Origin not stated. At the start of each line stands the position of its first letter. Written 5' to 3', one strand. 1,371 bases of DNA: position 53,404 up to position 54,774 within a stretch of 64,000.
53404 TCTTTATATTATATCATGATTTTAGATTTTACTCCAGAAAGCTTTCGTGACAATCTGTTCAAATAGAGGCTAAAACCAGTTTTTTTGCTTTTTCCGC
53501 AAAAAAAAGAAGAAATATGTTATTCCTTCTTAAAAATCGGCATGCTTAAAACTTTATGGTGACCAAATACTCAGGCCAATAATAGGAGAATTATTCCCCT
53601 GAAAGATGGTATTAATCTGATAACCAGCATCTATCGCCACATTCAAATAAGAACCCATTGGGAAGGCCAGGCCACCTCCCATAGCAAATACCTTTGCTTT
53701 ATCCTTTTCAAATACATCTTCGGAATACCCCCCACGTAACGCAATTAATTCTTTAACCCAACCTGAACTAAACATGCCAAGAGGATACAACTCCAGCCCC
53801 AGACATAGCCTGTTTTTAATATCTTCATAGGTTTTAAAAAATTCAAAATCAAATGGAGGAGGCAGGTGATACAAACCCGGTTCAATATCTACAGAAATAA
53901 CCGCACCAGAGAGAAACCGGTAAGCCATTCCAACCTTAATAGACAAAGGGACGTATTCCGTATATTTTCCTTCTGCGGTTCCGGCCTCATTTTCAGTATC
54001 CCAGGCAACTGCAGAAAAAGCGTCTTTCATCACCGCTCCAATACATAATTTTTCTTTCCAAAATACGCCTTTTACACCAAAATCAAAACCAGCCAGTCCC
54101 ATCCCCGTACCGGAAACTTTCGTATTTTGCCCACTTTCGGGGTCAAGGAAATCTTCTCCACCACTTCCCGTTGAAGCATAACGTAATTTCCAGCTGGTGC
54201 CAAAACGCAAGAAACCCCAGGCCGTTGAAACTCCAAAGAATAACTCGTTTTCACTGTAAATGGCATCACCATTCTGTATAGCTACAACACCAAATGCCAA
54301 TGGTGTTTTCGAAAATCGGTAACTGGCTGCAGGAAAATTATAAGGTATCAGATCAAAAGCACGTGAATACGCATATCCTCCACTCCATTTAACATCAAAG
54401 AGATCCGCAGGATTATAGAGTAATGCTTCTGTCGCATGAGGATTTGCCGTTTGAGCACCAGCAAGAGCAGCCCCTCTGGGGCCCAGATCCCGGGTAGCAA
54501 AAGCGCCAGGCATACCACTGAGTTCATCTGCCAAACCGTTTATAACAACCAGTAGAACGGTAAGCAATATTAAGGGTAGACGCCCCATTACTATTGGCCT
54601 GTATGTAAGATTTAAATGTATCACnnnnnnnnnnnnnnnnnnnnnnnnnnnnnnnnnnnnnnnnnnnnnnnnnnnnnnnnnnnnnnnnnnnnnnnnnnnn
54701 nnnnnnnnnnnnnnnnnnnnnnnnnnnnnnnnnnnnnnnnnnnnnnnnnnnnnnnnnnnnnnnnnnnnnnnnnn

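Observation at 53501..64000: Translationally coupled operon: beta-barrel, 2806-aa sorting-domain protein, PorV-like barrel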

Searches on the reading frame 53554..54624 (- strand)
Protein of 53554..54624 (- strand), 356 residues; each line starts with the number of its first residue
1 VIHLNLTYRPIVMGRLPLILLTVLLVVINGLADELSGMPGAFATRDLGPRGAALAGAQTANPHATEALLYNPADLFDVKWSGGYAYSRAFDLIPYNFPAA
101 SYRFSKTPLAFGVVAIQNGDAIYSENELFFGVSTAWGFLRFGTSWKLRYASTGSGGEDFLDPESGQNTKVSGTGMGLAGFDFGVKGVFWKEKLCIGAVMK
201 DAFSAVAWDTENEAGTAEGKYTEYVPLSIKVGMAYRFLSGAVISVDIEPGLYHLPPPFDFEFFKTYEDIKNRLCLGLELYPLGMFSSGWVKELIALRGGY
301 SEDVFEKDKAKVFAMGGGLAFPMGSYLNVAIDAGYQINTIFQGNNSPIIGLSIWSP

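Call 7: search_protein_families(library=pfam, proteins=[window:53554-54624:-], max_evalue=0.1)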
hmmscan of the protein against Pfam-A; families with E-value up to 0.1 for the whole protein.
window:53554-54624:- (356 aa): 1 family
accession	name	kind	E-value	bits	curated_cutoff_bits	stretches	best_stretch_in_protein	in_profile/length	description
PF03687.19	UPF0164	-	0.028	13.7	21.4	1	110-248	132-267/325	Uncharacterised protein family (UPF0164)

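Call 8: search_protein_families(library=ncbifam, proteins=[window:53554-54624:-], max_evalue=0.1)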
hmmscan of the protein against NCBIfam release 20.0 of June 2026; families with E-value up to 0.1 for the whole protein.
window:53554-54624:- (356 aa): 2 families
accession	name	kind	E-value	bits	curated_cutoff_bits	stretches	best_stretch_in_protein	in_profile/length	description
NF033709.1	PorV_fam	subfamily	1e-07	31.9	90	1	47-345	11-316/326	PorV/PorQ family protein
NF033710.1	T9SS_OM_PorV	equivalog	0.076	12.2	250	0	290-340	305-350/367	type IX secretion system outer membrane channel protein PorV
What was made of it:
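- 53554..54624 (-): Small-barrel gene: 356 aa from the GTG, or 344 aa from the ATG at 54588 (NCBI HQK83_02300 = P0001). It is a distant PorV/PorQ-family outer-membrane barrel with a signal peptide and the motif '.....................'. PorV_fam 1e-7, 31.9 bits, aligned over the full length (call 8).
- On PorV/PorQ family (NCBIfam NF033709) - small barrel: 31.9 bits, E=1e-7 (call 8). Residues 47-345 align to model positions 11-316 of 326 (call 8).
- Closest known: PorV, the general type-A substrate carrier. Different: The small barrel scores 12 bits against the PorV equivalog model (cutoff 250) (call 8).
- Checked: It matches NCBIfam PorV_fam with E=1e-7 and 31.9 bits (cutoff 90), aligned over model positions 11-316 of 326 (call 8).
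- PorV_fam E=1e-7 over the full length (call 8).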

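Call 19: find_encoding_contigs(protein=window:53554-54588:-, flank=10000, max_places=6)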
Protein window:53554-54588:- (344 aa): no gene with exactly this product is on record in the collection.

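Call 21: find_homologous_proteins(query=window:53554-54588:-, max_evalue=0.001)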
Query window:53554-54588:- (344 aa): 37 proteins with E <= 0.001 among 7374 candidates.
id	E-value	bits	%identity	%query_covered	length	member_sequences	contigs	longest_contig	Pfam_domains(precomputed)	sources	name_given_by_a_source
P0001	4.0e-230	781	100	100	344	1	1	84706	-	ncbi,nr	ncbi:MAG: hypothetical protein HQK83_02300 [Fibrobacteria bacterium]|nr:hypothetical protein [Fibrob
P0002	4.5e-123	429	56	99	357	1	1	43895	-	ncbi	ncbi:hypothetical protein ACFL5V_05645 [Fibrobacterota bacterium]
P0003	4.0e-113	397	53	98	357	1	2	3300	-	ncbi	-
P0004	3.4e-100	354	51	98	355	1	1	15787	-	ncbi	-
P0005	3.7e-71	258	58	61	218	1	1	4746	-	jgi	jgi:hypothetical protein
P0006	1.2e-70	257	43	98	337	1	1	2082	-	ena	-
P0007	6.5e-70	254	42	95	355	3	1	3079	-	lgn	-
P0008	1.0e-68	250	43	94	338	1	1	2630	-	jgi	jgi:hypothetical protein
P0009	3.0e-67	246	40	98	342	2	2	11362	-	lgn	-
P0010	4.4e-67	245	41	91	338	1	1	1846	-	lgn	-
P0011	7.6e-67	244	41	93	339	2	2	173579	-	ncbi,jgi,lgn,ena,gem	-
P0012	4.1e-66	242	41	94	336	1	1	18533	-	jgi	jgi:hypothetical protein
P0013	4.3e-66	242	40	94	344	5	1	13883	-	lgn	-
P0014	4.9e-66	242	41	94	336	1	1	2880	-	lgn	-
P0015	7.0e-66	241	41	93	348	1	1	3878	-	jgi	jgi:hypothetical protein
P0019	9.6e-64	234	40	94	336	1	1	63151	-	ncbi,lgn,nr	ncbi:MAG: hypothetical protein JWP91_3834 [Fibrobacteres bacterium]|nr:hypothetical protein [Fibroba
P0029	2.1e-61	226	39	99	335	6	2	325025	-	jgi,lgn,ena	-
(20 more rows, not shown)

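Call 22: find_encoding_contigs(protein=P0001, flank=10000, max_places=3)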
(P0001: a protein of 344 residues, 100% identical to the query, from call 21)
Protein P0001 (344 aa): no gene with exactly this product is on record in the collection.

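Call 23: find_encoding_contigs(protein=P0002, flank=10000, max_places=3)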
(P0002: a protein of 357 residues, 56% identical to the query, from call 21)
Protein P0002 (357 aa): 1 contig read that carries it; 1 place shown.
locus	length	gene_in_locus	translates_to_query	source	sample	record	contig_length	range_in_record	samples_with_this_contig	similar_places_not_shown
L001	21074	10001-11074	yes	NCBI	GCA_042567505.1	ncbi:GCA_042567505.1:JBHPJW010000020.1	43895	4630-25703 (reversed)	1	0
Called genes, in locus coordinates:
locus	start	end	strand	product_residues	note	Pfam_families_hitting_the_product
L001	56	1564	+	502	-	-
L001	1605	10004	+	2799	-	PF17802:SpaA (faint), PF23193:NOMO_3rd (faint), PF08308:PEGA (faint), PF09430:EMC7_beta-sandw (faint), PF13620:CarboxypepD_reg (weak), PF13620:CarboxypepD_reg, PF13715:CarbopepD_reg_2 (weak), PF13620:CarboxypepD_reg, +3 more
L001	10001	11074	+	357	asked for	-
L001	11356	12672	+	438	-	PF13173:AAA_14, PF13635:DUF4143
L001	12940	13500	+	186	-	PF00293:NUDIX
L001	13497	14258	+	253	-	PF03372:Exo_endo_phos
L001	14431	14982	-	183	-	-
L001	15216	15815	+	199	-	PF13036:LpoB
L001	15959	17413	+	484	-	-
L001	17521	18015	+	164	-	PF04542:Sigma70_r2, PF07638:Sigma70_ECF (weak), PF08281:Sigma70_r4_2, PF04545:Sigma70_r4 (weak), PF13384:HTH_23 (weak), PF13518:HTH_28 (weak), PF13551:HTH_29 (faint)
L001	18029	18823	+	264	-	-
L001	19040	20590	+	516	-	PF00656:Peptidase_C14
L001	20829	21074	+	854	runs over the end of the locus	-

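Call 24: find_encoding_contigs(protein=P0011, flank=10000, max_places=2)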
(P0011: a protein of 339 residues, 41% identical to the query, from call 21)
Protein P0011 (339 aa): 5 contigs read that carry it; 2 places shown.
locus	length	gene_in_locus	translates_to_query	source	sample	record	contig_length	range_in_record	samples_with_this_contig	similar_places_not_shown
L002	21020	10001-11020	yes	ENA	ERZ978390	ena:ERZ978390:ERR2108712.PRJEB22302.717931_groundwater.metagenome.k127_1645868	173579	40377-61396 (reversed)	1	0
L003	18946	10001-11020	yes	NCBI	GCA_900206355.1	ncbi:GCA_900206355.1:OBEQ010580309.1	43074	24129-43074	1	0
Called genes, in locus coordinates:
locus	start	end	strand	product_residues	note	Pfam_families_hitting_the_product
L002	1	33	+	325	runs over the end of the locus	-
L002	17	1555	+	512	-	-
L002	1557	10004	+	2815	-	PF17802:SpaA (faint), PF08308:PEGA (faint), PF09430:EMC7_beta-sandw (faint), PF13620:CarboxypepD_reg, PF15976:CooC_C (faint), PF13620:CarboxypepD_reg, PF13715:CarbopepD_reg_2, PF13620:CarboxypepD_reg, +3 more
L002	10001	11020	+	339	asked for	-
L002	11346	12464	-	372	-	-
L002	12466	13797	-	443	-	-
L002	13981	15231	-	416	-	PF13489:Methyltransf_23 (faint), PF05175:MTS, PF06325:PrmA, PF03602:Cons_hypoth95 (weak), PF13847:Methyltransf_31 (weak), PF08241:Methyltransf_11, PF08242:Methyltransf_12 (weak), PF13649:Methyltransf_25, +1 more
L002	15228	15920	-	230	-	PF00849:PseudoU_synth_2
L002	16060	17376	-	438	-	PF02527:GidB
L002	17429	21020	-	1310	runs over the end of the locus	PF01842:ACT (faint), PF03710:GlnE, PF08335:GlnD_UR_UTase, PF03710:GlnE, PF08335:GlnD_UR_UTase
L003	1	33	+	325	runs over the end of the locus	-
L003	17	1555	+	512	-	-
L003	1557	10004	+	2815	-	PF17802:SpaA (faint), PF08308:PEGA (faint), PF09430:EMC7_beta-sandw (faint), PF13620:CarboxypepD_reg, PF15976:CooC_C (faint), PF13620:CarboxypepD_reg, PF13715:CarbopepD_reg_2, PF13620:CarboxypepD_reg, +3 more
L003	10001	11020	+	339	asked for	-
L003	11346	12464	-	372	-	-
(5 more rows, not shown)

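Call 25: find_encoding_contigs(protein=P0029, flank=10000, max_places=2)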
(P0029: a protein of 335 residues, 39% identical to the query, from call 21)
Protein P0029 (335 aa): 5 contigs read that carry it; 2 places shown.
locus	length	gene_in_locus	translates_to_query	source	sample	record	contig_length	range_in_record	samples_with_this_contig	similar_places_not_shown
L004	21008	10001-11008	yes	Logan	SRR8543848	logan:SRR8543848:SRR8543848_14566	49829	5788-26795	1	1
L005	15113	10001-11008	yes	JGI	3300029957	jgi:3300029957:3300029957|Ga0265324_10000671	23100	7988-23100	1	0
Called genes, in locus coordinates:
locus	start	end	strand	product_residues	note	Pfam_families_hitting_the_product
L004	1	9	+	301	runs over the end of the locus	-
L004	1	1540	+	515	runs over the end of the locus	-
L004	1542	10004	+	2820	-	PF13620:CarboxypepD_reg, PF13715:CarbopepD_reg_2 (weak), PF13620:CarboxypepD_reg, PF13620:CarboxypepD_reg (weak), PF16371:MetallophosN (weak), PF13620:CarboxypepD_reg, PF13715:CarbopepD_reg_2 (weak), PF13620:CarboxypepD_reg, +9 more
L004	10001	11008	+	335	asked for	-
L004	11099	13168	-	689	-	-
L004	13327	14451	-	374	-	-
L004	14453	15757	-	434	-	-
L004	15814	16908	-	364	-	PF08241:Methyltransf_11 (faint), PF05175:MTS, PF06325:PrmA, PF03602:Cons_hypoth95, PF13649:Methyltransf_25, PF13847:Methyltransf_31 (weak)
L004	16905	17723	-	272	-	PF00849:PseudoU_synth_2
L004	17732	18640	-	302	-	PF02527:GidB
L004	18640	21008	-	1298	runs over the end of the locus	PF03710:GlnE, PF08335:GlnD_UR_UTase, PF03710:GlnE, PF08335:GlnD_UR_UTase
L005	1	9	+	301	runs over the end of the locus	-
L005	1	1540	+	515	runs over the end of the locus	-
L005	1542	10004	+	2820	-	PF13620:CarboxypepD_reg, PF13715:CarbopepD_reg_2 (weak), PF13620:CarboxypepD_reg, PF13620:CarboxypepD_reg (weak), PF16371:MetallophosN (weak), PF13620:CarboxypepD_reg, PF13715:CarbopepD_reg_2 (weak), PF13620:CarboxypepD_reg, +9 more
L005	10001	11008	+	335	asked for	-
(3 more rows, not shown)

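Call 26: find_encoding_contigs(protein=P0019, flank=10000, max_places=2)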
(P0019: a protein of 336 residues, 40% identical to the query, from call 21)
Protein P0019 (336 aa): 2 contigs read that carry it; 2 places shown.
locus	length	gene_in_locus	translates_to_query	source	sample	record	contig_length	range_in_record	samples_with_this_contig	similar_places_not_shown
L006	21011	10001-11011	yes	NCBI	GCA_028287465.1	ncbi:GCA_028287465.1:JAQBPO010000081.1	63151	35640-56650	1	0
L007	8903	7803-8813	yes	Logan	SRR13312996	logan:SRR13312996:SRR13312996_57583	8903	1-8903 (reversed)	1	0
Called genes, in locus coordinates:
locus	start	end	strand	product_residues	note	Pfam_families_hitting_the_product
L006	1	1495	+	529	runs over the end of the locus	-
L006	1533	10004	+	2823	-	PF23193:NOMO_3rd (faint), PF08308:PEGA (faint), PF09430:EMC7_beta-sandw (faint), PF10670:DUF4198 (faint), PF13620:CarboxypepD_reg, PF13620:CarboxypepD_reg, PF13715:CarbopepD_reg_2 (weak), PF13620:CarboxypepD_reg, +4 more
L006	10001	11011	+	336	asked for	-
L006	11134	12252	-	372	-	-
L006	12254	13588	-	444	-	-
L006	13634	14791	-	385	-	PF13489:Methyltransf_23 (faint), PF05175:MTS, PF03602:Cons_hypoth95, PF06325:PrmA, PF08241:Methyltransf_11, PF08242:Methyltransf_12 (weak), PF13649:Methyltransf_25, PF13847:Methyltransf_31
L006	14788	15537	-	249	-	PF00849:PseudoU_synth_2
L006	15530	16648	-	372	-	PF02527:GidB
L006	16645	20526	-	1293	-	PF01842:ACT (faint), PF03710:GlnE, PF08335:GlnD_UR_UTase, PF03710:GlnE, PF08335:GlnD_UR_UTase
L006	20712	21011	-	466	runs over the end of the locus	PF03951:Gln-synt_N, PF00120:Gln-synt_C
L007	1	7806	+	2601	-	?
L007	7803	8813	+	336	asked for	-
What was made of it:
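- There is a single copy per locus, in housekeeping-like surroundings in the distant clade (rluA, gidB and glnE nearby; calls 24-26).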

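Call 34: search_solved_structures(query=A1, max_evalue=10, show_alignments=2)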
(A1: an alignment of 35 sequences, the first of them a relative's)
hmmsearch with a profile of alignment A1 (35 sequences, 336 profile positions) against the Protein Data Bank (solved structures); distinct sequences matched with E-value up to 10: 2.
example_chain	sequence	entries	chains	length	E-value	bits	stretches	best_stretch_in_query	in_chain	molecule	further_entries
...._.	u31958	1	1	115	1.2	11.2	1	248-302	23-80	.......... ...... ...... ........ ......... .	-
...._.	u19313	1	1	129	1.9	10.6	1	250-302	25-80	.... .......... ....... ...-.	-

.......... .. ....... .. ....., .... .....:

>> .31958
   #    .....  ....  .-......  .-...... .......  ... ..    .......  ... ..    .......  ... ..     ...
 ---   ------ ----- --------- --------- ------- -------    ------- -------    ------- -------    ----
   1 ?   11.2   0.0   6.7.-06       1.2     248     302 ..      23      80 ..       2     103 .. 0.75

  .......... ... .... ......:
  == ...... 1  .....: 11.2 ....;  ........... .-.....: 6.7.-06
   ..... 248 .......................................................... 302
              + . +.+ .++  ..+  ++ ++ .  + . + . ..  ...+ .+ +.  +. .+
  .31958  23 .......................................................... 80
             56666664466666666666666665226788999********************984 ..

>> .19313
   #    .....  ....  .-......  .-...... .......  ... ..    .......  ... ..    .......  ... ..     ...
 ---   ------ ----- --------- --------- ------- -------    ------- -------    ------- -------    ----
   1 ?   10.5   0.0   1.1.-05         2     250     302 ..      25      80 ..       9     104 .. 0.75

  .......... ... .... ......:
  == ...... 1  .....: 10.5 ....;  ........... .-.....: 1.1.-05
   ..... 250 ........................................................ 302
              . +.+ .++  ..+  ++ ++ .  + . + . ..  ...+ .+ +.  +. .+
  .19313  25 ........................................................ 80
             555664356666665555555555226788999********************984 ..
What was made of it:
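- Tried and rejected: Nothing meaningful was found (call 34).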

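Call 41: predict_structure(alignment_id=A1)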
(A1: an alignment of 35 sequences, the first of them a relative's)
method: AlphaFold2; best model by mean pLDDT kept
length: 344 residues; sequences in the alignment: 35
mean_pLDDT: 68.0   pTM: 0.69
mean pLDDT of the five models: 68.0, 67.3, 63.9, 62.7, 61.8
residues with pLDDT >= 90: 19; 70-90: 181; 50-70: 80; < 50: 64
segments of 3 or more residues with pLDDT < 50: 1-50, 70-73, 75-84
pLDDT, mean of each block of 10 residues (from residue 1): 41 39 27 29 33 67 68 41 56 83 71 83 91 86 66 74 81 85 84 82 70 80 81 73 63 66 81 78 77 75 75 76 70 66 60
secondary structure, 60 per line:
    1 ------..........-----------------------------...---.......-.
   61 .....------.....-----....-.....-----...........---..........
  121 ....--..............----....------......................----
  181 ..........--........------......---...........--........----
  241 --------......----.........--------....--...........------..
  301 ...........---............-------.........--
elements in order: H7-16 H52-58 H60-65 E72-76 E82-85 E87-91 E97-107 E111-124 E127-140 E145-148 E155-176 E181-190 E193-200 E207-212 E216-226 E229-236 H249-254 E259-267 H276-279 E282-292 E299-311 E315-326 E334-342
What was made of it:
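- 53554..54624 (-): AF2 pLDDT 68 (call 41).
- On PorV/PorQ family (NCBIfam NF033709) - small barrel: AF2 pLDDT 68, pTM 0.69 (call 41).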

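Call 46: fold_search(model_id=the predicted structure, library=pdb)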
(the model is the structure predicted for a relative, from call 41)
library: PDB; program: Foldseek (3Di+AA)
matches with E <= 10: 955; with E <= 0.001: 85
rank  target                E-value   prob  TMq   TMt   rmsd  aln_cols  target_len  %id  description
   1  9hiv_F                1.7e-08  1.00  0.45  0.40  10.9       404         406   15  BamADG components of the Bacteroides thetaiotaomicron BAM machinery (released 2025-08-27)
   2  6z34                  1.1e-07  1.00  0.49  0.44   9.5       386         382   13  CymD monoaromatic hydrocarbon channel (released 2020-11-04)
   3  3brz                  3.9e-07  1.00  0.50  0.43   9.3       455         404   13  Crystal structure of the Pseudomonas putida toluene transporter TodX (released 2008-06-10)
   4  9n2d_B                4.4e-07  1.00  0.41  0.37   9.6       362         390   12  Cryo-EM structure of an extended F. johnsoniae BAM complex, composite map (released 2025-07-09)
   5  9hjm_F                5.1e-07  1.00  0.49  0.44  10.2       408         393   14  Porphyromonas gingivalis BAM complex (released 2025-11-19)
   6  8gl6_F                1.1e-06  1.00  0.52  0.49   9.3       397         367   14  The Type 9 Secretion System in vitro assembled, RemA-CTD substrate bound complex (released 2024-01-31)
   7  6h3i_F                1.3e-06  1.00  0.52  0.52   8.2       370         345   14  Structural snapshots of the Type 9 protein translocon (released 2018-11-07)
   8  2wvp                  1.6e-06  1.00  0.43  0.53   7.6       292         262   11  Synthetically modified OmpG (released 2010-07-14)
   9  3dwo                  1.7e-06  1.00  0.53  0.42  13.3       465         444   11  Crystal structure of a Pseudomonas aeruginosa FadL homologue (released 2008-12-16)
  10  3bs0_A                2.0e-06  1.00  0.46  0.39  10.8       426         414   13  Crystal structure of the P. putida toluene transporter TodX (released 2008-06-10)
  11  3bry_A                2.4e-06  1.00  0.45  0.41  17.1       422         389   12  Crystal structure of the Ralstonia pickettii toluene transporter TbuX (released 2008-06-10)
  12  2r4o_A                2.9e-06  1.00  0.48  0.40  10.9       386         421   10  Crystal structure of the long-chain fatty acid transporter FadL mutant delta NPA (released 2008-09-16)
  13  2f1c                  3.3e-06  1.00  0.41  0.53   7.5       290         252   11  Crystal structure of the monomeric porin OmpG (released 2006-06-27)
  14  5d5d                  4.5e-06  1.00  0.36  0.32  10.6       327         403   11  In meso in situ serial X-ray crystallography structure of AlgE at 100 K (released 2016-01-13)
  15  9h80_M                5.3e-06  1.00  0.37  0.34  14.8       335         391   10  Structure of the outer membrane exopolysaccharide transporter PelBC (released 2025-06-11)
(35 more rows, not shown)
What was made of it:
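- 53554..54624 (-): Foldseek hits are BamG, TodX, CymD, PorV and FadL (call 46).
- On PorV/PorQ family (NCBIfam NF033709) - small barrel: Foldseek hits PorV 6h3i_F at 1.3e-6 (TM 0.52), and BamG, TodX and FadL at similar levels (call 46).
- Closest known: BamG of the Bacteroidota BAM complex. Same: It is the top Foldseek hit for the small barrel (call 46).
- The fold matches PorV (6h3i_F, 8gl6_F), BamG and FadL/TodX (call 46).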

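Call 48: search_protein_families(library=ncbifam, alignment_id=A1, max_evalue=0.01)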
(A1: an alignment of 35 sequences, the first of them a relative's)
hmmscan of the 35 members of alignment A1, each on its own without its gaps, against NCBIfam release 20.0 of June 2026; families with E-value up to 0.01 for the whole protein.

A. member 1, P0001 (344 aa): 1 family
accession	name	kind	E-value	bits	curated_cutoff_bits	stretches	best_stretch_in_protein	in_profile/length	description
NF033709.1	PorV_fam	subfamily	9.3e-08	32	90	1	35-333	11-316/326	PorV/PorQ family protein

B. families by the number of members that match (of 35 scanned): 3 families
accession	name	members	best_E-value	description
NF033709.1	PorV_fam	34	3.1e-15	PorV/PorQ family protein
NF052325.1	PorVQ2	19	4.2e-05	putative type IX sorting system protein PorV2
NF050080.1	pilus_FilD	3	0.0071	putative pilus system OmpP1/FadL family transporter FilD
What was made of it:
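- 53554..54624 (-): 34 of 35 family members hit PorV_fam and 19 of 35 hit PorVQ2 (call 48).
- On PorV/PorQ family (NCBIfam NF033709) - small barrel: 34 of 35 relatives hit the model (best E 3e-15, call 48).
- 34 of 35 relatives hit PorV_fam (best 3e-15), and 19 of 35 hit PorVQ2 (call 48).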
